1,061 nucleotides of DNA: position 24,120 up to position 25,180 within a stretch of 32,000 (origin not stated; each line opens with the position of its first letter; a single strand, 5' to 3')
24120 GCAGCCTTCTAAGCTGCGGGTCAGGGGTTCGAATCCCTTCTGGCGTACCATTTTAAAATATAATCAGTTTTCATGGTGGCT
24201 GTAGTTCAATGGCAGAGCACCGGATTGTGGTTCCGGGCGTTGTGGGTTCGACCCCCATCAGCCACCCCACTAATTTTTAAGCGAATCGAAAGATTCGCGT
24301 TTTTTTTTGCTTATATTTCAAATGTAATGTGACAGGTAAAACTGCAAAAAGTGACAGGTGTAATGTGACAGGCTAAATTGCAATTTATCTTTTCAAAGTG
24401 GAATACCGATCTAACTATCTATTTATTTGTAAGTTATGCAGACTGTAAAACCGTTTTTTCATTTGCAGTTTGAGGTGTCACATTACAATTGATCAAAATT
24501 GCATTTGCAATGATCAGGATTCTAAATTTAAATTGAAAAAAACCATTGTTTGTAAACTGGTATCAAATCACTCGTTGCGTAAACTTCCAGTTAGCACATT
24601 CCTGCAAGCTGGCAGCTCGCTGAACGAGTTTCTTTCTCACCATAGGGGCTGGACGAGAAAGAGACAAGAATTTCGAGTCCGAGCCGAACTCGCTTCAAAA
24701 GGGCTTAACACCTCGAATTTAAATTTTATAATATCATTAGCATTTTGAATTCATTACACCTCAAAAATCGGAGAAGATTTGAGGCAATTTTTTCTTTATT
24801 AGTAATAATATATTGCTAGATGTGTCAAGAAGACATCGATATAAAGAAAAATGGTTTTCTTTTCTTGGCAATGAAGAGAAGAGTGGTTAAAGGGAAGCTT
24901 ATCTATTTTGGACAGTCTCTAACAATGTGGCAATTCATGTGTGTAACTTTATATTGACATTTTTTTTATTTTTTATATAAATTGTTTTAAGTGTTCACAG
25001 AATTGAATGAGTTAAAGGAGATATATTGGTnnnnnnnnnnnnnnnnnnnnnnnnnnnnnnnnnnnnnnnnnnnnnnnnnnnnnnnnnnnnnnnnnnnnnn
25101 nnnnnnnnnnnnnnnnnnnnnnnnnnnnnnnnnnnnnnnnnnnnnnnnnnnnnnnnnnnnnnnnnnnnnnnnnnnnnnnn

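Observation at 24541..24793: Candidate novel structured RNA in the leader, with its own promoter-like element and intrinsic terminator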

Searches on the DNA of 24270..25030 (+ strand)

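Call 15: search_rna_families(source=window, start=24270, end=25030, threshold=evalue, max_evalue=10)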
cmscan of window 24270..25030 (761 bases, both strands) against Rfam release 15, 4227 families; matches with E-value up to 10: 6.
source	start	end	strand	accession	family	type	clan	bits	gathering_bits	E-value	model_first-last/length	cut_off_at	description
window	24461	24540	+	RF04330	snoMe28S-C3422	Gene; snRNA; snoRNA; CD-box;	-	22.7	80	3.7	1-79/79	no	Drosophila C/D box small nucleolar RNA snoMe28S-C3422 family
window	24821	24915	+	RF02071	STnc280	Gene; sRNA;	-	21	80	0.44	1-83/83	no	Salmonella enterica sRNA STnc280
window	24836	24922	+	RF02445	SpR14_sRNA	Gene; sRNA;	-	19.7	50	6.8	1-80/80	no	Streptococcus sRNA SpR14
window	24841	24892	-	RF02775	SodB_thermometer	Cis-reg; thermoregulator;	-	16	98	4.1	1-119/119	no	SodB 5' UTR thermometer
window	24329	24456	+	RF02678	Hatchet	Gene; ribozyme;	-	14.1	51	9.7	1-133/133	no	Hatchet ribozyme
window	24664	24804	+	RF02209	WT1-AS_7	Gene; lncRNA;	-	8.9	50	4.3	1-294/294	no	WT1 antisense RNA conserved region 7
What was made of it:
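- On Any Rfam 15 family: At E <= 10 on 24270-25030 there are only chance-level hits, all far below their gathering scores (call 15).
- Closest known: Transposon-end-associated guide RNAs: IscB and TnpB omega-RNAs. Different: There is no HEARO or other Rfam hit even at E <= 10 (call 15).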

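Call 16: search_dna_similar(query=window:24440-24930:+, collection=phages, mode=distant, max_evalue=0.01)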
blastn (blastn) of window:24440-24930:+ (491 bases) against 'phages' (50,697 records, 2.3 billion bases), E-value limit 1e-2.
No match.

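Call 17: search_dna_similar(query=window:24440-24930:+, collection=plasmids, mode=distant, max_evalue=0.01)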
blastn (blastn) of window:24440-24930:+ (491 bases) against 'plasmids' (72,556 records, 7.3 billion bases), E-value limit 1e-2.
No match.
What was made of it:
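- Tried and rejected: blastn against phage and plasmid records gave nothing (calls 16, 17).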

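Call 79: build_rna_model(alignment_id=A3, structure=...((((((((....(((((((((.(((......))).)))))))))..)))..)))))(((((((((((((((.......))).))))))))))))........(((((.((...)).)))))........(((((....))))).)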
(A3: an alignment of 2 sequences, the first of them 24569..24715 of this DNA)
Model R1 built from alignment A3 (2 sequences, 147 columns); structure: as given.
model positions 147; base pairs 47; branch points 3; effective number of sequences 0.66; information 0.59 bits per position. Calibrated on 0.2 Mb of random sequence (short: E-values are rough).
structure used (alignment columns):
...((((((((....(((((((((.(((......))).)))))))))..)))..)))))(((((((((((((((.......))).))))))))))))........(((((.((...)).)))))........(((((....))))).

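Call 80: search_with_rna_model(model_id=R1, sources=[window, L001, L002, L003, L004, L005, L006, L007, L008, L009, L010, L011, L012, L013, L014, L015, L016, L017, L018, L019, L020, L021, L022, L023, L024, L025, L026, L027, L028, L029, L030, L031], max_evalue=10)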
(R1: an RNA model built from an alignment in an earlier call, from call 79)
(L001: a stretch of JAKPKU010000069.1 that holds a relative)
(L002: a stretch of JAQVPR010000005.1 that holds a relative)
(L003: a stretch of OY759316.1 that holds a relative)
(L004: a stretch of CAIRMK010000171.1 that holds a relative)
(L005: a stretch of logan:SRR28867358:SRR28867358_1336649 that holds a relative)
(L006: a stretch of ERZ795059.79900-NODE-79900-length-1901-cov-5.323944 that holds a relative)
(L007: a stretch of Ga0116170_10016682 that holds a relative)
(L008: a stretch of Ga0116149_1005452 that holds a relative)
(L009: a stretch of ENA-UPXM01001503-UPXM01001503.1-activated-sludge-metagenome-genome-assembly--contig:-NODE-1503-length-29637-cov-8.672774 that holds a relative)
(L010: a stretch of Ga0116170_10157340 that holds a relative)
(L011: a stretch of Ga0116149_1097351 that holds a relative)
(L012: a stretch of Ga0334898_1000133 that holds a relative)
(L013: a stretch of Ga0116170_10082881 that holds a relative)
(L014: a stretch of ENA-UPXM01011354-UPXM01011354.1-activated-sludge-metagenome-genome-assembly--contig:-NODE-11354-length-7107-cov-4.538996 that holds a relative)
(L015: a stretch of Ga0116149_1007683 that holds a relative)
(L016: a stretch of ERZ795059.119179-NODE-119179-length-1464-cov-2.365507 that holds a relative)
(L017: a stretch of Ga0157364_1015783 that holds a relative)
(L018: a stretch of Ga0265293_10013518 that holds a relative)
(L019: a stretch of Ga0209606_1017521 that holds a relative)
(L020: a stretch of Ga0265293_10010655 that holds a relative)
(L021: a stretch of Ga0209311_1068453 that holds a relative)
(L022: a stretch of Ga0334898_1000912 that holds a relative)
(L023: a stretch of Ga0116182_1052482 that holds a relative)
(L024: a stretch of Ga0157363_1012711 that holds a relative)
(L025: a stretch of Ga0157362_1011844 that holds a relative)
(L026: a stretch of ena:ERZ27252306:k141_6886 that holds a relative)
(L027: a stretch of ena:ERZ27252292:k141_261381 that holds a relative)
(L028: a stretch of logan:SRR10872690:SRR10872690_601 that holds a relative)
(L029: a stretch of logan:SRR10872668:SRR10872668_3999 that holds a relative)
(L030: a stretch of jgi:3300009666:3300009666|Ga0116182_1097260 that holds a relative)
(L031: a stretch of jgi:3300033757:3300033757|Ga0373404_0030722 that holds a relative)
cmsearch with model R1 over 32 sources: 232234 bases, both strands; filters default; matches with E-value up to 10: 3.
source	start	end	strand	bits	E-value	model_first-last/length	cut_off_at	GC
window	29460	29606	+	184.8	8.2e-48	1-147/147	no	0.5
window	24569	24715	+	179.4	2.4e-46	1-147/147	no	0.51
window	24497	24630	-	16.5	0.019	1-147/147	no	0.37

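Call 93: search_with_rna_model(model_id=R1, sources=[L032, L033, L034, L035, L036, L037, L038, L039, L040], max_evalue=10)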
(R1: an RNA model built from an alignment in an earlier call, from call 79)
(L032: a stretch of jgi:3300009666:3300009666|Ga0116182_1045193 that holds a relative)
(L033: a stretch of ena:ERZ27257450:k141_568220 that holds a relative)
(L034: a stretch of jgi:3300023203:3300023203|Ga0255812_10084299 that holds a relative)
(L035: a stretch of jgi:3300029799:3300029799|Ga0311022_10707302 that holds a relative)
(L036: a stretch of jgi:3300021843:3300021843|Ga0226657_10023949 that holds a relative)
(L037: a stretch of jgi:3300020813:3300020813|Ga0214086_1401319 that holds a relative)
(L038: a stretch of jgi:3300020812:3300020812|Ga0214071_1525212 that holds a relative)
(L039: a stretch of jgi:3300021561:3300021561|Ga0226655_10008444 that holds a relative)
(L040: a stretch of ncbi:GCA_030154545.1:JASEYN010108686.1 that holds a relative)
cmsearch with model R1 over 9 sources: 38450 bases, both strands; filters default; matches with E-value up to 10: 0.
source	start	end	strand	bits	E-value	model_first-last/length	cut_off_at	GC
